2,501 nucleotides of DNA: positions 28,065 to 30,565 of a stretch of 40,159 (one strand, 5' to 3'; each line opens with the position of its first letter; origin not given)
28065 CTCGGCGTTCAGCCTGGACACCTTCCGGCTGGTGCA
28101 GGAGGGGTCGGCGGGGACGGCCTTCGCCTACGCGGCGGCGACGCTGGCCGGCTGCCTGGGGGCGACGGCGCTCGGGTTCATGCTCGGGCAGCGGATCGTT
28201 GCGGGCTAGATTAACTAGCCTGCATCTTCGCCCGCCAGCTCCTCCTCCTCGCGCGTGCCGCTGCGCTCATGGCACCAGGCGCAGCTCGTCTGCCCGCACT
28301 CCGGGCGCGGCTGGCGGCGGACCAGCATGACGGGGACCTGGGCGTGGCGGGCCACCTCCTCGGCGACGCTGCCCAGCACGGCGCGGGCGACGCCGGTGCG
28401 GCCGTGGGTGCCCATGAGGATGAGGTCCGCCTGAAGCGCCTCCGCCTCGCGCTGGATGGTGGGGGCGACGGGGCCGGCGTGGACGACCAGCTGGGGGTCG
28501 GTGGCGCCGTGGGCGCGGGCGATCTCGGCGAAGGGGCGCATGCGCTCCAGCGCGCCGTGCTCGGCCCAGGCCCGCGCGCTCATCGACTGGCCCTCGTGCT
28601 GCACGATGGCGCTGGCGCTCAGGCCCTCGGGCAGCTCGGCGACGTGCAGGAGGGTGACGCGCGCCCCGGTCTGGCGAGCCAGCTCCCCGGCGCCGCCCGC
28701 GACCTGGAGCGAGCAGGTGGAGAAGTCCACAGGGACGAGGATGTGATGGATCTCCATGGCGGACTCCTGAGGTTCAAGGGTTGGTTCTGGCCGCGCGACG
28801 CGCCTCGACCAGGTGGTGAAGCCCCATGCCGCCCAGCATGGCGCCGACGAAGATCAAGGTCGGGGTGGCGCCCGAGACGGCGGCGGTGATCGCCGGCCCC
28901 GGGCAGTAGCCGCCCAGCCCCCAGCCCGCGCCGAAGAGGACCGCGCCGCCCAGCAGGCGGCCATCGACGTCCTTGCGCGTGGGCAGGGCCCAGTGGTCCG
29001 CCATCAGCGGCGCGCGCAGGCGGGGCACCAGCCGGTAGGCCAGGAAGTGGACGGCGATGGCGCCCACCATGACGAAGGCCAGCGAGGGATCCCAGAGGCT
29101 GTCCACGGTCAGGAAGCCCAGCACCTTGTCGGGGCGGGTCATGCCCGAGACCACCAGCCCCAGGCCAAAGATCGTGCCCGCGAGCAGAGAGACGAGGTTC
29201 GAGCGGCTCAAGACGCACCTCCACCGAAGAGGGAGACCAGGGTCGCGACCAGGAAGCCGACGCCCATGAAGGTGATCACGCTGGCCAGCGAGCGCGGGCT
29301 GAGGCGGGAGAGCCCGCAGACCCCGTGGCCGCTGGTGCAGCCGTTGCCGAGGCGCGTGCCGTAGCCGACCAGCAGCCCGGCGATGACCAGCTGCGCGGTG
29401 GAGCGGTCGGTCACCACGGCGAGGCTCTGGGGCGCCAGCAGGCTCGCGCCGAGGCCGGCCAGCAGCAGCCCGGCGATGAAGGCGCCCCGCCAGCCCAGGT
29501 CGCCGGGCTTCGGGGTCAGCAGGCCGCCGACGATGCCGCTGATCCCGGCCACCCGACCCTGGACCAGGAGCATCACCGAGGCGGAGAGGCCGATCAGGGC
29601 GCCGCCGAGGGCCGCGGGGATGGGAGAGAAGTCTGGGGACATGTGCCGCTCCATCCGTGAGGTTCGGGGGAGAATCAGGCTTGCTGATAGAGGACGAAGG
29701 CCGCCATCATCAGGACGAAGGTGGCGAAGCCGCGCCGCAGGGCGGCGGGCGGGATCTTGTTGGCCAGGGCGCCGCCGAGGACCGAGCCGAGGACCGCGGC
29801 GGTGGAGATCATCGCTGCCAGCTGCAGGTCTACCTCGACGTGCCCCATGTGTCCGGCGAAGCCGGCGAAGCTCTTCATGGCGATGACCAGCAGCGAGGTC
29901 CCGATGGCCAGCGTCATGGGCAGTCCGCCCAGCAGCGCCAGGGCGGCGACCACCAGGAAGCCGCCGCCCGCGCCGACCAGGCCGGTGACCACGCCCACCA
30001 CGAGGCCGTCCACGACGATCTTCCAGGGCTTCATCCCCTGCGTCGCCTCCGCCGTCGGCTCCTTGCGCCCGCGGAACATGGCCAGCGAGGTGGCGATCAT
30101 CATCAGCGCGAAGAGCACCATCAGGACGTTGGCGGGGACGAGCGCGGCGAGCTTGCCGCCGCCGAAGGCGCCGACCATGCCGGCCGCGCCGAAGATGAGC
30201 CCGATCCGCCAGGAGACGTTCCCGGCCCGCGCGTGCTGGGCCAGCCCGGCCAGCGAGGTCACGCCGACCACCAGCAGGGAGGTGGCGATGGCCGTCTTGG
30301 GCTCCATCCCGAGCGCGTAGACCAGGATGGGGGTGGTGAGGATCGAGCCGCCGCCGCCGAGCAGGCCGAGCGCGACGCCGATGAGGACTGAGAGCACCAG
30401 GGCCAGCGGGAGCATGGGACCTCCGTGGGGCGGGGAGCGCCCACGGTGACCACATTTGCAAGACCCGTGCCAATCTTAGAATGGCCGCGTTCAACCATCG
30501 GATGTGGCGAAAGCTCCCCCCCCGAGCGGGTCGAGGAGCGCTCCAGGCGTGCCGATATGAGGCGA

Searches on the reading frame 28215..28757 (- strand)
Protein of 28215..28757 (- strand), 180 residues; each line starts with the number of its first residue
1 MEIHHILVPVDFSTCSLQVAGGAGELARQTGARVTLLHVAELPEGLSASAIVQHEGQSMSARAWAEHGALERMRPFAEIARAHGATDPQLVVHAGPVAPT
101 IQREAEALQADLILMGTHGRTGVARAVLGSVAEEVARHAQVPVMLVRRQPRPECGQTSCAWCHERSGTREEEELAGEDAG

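Call 45: search_protein_families(library=pfam, proteins=[window:28215-28757:-], max_evalue=0.01)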
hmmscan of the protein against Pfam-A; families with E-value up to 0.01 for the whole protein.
window:28215-28757:- (180 aa): 1 family
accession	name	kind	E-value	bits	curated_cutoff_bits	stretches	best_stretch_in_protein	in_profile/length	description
PF00582.32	Usp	-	3.2e-34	118.9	24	1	3-147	2-141/141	Universal stress protein family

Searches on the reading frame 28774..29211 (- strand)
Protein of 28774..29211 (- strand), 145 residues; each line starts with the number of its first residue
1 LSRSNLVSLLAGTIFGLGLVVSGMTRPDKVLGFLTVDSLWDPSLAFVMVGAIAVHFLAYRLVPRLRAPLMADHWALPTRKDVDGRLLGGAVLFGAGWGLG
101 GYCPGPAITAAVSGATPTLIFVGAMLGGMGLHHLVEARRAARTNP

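Call 45: search_protein_families(library=pfam, proteins=[window:28774-29211:-], max_evalue=0.01)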
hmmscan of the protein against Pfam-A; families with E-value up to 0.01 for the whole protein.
window:28774-29211:- (145 aa): 1 family
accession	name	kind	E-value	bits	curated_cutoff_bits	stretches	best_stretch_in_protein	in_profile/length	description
PF20398.3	DUF6691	-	1.9e-44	151.8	27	1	6-142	4-140/142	Family of unknown function (DUF6691)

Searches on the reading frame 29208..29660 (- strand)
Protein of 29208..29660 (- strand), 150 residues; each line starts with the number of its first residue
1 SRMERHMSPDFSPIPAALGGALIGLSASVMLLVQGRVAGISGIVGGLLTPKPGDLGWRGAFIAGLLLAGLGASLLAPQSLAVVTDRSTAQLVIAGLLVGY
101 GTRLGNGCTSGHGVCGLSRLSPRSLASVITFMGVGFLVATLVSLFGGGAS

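Call 45: search_protein_families(library=pfam, proteins=[window:29208-29660:-], max_evalue=0.01)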
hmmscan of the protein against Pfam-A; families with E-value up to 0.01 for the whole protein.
window:29208-29660:- (150 aa): 1 family
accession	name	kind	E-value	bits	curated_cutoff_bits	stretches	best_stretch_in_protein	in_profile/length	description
PF04143.19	Sulf_transp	-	1.1e-08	35.4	27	1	15-133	178-306/310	Sulphur transport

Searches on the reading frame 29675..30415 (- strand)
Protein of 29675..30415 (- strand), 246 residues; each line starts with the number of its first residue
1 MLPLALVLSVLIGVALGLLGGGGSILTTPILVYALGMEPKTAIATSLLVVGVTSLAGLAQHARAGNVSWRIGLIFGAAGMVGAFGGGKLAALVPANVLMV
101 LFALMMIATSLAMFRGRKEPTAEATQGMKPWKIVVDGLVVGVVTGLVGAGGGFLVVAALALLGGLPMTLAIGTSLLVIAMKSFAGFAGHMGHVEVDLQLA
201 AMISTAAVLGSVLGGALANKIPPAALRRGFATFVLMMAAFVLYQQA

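Call 45: search_protein_families(library=pfam, proteins=[window:29675-30415:-], max_evalue=0.01)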
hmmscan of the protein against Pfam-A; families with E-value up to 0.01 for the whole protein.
window:29675-30415:- (246 aa): 1 family
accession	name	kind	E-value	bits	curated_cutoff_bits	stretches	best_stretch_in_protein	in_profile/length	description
PF01925.25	TauE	-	3.5e-50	171.3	32.6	1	6-239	2-235/237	Sulfite exporter TauE/SafE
